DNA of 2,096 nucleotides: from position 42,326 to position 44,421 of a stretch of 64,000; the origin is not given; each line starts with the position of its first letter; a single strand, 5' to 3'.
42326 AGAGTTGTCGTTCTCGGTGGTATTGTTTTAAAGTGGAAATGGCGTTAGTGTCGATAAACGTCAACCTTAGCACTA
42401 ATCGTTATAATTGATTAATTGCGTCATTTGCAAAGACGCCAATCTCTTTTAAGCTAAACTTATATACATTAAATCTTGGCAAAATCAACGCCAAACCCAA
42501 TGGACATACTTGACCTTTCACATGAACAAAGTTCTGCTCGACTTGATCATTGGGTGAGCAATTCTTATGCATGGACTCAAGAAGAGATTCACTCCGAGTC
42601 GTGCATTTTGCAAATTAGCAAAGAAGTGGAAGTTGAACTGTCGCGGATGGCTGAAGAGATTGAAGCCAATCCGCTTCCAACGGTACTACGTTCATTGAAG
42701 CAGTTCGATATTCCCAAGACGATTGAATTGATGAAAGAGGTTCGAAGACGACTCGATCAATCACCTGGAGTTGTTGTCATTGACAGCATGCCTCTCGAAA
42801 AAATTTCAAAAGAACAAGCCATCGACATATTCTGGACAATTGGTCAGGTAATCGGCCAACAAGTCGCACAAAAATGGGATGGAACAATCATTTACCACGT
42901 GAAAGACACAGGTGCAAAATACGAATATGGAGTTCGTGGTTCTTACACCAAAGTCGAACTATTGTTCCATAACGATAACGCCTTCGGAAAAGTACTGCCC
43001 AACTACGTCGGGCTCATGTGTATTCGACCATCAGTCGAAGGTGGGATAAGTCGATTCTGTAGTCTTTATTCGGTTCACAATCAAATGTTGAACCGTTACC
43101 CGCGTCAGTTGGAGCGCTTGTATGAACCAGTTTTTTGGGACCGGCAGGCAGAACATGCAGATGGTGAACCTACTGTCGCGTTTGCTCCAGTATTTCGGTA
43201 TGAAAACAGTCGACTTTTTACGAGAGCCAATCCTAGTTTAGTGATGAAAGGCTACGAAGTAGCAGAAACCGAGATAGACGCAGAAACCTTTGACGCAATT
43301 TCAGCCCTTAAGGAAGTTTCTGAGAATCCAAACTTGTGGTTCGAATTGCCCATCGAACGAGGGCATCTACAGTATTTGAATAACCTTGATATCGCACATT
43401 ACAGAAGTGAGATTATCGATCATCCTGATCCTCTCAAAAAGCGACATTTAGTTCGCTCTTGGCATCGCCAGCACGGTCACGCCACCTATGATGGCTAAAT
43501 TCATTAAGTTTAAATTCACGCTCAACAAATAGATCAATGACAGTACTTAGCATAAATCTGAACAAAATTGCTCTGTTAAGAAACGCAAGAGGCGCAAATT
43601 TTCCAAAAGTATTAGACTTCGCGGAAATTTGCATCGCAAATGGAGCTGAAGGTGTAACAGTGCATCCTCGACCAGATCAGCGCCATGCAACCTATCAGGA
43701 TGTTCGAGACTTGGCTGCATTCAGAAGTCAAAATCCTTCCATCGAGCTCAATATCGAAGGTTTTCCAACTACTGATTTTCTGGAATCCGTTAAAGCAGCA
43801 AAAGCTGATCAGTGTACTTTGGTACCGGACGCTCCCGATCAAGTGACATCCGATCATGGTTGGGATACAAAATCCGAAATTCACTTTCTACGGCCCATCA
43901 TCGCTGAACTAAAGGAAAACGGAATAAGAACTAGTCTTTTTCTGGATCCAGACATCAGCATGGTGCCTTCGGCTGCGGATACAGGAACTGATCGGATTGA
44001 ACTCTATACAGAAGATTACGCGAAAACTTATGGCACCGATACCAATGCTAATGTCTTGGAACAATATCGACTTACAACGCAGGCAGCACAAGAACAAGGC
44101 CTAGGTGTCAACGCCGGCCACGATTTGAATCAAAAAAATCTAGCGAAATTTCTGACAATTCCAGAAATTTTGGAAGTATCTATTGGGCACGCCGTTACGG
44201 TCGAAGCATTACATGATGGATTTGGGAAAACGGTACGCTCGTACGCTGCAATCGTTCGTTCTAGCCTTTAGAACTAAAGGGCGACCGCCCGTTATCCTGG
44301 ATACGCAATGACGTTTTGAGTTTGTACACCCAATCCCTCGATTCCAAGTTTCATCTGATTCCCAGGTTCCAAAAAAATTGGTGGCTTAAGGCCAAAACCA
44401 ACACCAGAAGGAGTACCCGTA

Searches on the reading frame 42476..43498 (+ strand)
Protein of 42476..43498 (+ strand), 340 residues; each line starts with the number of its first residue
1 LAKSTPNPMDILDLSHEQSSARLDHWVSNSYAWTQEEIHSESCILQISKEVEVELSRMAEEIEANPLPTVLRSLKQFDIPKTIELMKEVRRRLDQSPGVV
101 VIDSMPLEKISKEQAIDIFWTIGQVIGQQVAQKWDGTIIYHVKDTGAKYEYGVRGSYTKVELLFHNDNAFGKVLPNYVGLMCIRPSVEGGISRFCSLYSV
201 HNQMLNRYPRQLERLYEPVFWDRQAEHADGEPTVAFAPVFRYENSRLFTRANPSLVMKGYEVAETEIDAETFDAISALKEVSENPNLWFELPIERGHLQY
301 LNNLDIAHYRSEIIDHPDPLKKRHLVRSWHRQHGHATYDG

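Call 6: search_protein_families(library=pfam, proteins=[window:42476-43498:+], max_evalue=1)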
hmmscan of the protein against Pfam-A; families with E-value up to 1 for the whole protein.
window:42476-43498:+ (340 aa): 1 family
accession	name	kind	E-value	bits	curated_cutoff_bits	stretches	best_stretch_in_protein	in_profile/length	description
PF02668.22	TauD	-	5.4e-28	99.1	27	1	74-329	12-267/267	Taurine catabolism dioxygenase TauD, TfdA family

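Call 36: list_cluster_members(proteins=[P0001, window:42476-43495:+, window:43537-44268:+])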
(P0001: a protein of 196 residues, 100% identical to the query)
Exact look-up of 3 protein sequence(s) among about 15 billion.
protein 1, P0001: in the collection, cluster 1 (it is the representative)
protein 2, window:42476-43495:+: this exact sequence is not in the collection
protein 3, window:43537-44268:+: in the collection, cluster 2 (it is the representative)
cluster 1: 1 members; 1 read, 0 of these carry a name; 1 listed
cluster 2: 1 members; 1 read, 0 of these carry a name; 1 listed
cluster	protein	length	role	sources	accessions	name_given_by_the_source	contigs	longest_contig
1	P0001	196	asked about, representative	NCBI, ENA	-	-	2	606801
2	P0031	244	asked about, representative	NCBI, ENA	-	-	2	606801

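Call 38: find_related_loci(query=window:42476-43495:+, collection=genome_contigs, flank=8000)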
Query window:42476-43495:+ (340 aa) in genome_contigs; peptide patterns used: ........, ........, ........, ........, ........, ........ (x = any residue, [..] = any of these).
75 stretches matched a pattern; 14 encode a relative of the query (tblastn E <= 1e-3); 14 distinct loci.
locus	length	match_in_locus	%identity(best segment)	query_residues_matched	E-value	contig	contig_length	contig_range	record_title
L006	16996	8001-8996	81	9-340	0e+0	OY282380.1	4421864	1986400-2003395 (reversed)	MAG: Arenicellales bacterium genome assembly, chromosome: 1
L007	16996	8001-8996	77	9-340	0e+0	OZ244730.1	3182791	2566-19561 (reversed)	MAG: Arenicellales bacterium isolate 47a2fcf5-af63-40bb-846f-e483aacbb5bc genome assembly, chromosome: 1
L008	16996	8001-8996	77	9-340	0e+0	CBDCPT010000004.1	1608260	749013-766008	MAG: Arenicellales bacterium isolate fadde0ce-b209-473f-868c-ec93306c25c8 genome assembly, contig: contig_4, whole genom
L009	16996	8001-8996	77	9-340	0e+0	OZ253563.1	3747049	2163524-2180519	MAG: Arenicellales bacterium isolate d7a5d0b4-cbae-4db0-9a13-9ca8b385098f genome assembly, chromosome: 1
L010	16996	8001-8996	77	9-340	0e+0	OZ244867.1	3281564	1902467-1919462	MAG: Arenicellales bacterium isolate fc3f0915-ecf4-4811-8bf2-63c63896915f genome assembly, chromosome: 1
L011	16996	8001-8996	76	9-340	0e+0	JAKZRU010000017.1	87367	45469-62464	MAG: Gammaproteobacteria bacterium isolate Langseth_MAG_00015 Langseth_MAG_00015_000000000017, whole genome shotgun sequ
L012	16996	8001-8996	67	9-340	2e-160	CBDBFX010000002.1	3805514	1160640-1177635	MAG: Arenicellales bacterium isolate c4146e73-4be1-4a34-b31a-2fb090582083 genome assembly, contig: contig_2, whole genom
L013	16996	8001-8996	65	9-340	4e-159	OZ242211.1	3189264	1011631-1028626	MAG: Arenicellales bacterium isolate 8ed00baf-69bd-4bcc-a659-9c4d27c6f14a genome assembly, chromosome: 1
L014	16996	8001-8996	65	9-340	1e-158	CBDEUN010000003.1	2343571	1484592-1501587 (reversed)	MAG: Arenicellales bacterium isolate ddc2e614-7ccd-4de8-a6f4-cf4be92c68d5 genome assembly, contig: contig_3, whole genom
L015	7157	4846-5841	65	9-340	3e-158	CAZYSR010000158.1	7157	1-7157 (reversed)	MAG TPA_asm: uncultured Gammaproteobacteria bacterium isolate SRP338948_co1_31 genome assembly, contig: k141_244692, who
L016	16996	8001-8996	64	9-340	2e-157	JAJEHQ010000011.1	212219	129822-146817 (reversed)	MAG: Gammaproteobacteria bacterium isolate p16x60bins.63 k141_853144, whole genome shotgun sequence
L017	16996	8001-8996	63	9-340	7e-156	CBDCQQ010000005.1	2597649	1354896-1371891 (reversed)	MAG: Arenicellales bacterium isolate b687d975-9751-486f-9689-3abe7c8b9e48 genome assembly, contig: contig_5, whole genom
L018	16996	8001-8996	81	9-340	0e+0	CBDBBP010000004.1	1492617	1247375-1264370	MAG: Arenicellales bacterium isolate 30f20f54-89b0-4b51-9158-1170f9f4a376 genome assembly, contig: contig_4, whole genom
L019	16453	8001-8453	25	98-251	3e-8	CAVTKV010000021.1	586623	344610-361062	MAG: uncultured Acidimicrobiales bacterium isolate MFD06742.bin.2.133 genome assembly, contig: contig_8892, whole genome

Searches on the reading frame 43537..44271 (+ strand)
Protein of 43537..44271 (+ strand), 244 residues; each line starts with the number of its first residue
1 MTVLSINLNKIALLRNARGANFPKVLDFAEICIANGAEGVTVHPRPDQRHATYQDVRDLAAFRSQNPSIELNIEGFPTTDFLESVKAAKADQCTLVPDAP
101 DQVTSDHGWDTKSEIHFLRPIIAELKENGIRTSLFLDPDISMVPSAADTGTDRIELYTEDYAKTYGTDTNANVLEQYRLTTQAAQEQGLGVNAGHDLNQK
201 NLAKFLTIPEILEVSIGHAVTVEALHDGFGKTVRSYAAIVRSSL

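Call 6: search_protein_families(library=pfam, proteins=[window:43537-44271:+], max_evalue=1)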
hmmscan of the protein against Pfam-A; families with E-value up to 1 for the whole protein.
window:43537-44271:+ (244 aa): 1 family
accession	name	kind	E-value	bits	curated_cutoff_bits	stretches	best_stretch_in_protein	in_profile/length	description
PF03740.19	PdxJ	-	4.3e-80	268.6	24.5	1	4-239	2-233/234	Pyridoxal phosphate biosynthesis protein PdxJ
